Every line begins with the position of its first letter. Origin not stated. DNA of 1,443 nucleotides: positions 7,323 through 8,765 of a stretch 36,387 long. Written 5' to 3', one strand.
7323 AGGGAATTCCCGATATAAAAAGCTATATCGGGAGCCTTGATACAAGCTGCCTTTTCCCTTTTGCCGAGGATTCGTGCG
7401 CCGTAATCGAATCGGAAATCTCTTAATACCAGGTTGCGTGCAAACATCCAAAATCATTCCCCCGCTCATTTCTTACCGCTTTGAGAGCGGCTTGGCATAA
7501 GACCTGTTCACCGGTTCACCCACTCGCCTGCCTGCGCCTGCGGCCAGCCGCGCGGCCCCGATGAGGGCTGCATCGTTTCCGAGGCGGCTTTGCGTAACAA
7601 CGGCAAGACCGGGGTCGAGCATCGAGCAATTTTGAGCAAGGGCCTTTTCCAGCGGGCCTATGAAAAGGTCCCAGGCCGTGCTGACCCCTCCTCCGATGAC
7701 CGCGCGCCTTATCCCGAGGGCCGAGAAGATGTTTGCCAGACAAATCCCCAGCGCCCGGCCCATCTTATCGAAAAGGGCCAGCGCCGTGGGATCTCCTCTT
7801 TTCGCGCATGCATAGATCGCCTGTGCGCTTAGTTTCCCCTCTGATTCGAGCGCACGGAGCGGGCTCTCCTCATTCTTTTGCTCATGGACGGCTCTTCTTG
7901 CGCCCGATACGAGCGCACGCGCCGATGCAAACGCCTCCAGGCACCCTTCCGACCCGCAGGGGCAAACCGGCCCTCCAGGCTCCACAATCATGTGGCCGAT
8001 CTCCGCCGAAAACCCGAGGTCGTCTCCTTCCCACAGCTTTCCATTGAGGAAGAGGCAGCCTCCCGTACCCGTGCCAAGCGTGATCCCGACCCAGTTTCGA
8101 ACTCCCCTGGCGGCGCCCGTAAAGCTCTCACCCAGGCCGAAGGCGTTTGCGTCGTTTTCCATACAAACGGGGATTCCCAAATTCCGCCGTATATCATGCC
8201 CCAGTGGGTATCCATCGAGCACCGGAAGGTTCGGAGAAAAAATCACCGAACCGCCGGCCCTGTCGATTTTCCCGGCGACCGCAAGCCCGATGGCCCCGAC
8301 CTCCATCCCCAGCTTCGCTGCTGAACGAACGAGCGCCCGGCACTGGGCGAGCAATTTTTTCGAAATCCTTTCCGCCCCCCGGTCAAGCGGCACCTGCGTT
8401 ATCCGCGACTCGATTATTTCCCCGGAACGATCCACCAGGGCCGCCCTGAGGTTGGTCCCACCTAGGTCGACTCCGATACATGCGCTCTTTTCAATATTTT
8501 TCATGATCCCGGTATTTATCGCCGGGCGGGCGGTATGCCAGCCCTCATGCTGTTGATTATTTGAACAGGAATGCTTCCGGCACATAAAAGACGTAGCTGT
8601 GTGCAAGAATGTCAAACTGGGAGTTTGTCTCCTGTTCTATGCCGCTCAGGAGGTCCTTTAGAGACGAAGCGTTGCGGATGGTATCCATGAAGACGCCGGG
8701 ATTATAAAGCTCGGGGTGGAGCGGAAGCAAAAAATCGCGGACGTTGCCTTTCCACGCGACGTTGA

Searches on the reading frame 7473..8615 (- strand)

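Call 98: search_protein_families(library=pfam, proteins=[window:7473-8615:-], max_evalue=0.00001)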
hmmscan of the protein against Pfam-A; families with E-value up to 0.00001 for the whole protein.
window:7473-8615:- (380 aa): 1 family
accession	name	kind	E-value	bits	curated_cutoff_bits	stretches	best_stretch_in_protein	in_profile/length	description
PF00480.26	ROK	-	4.9e-62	210.5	22.9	1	46-359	1-292/294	ROK family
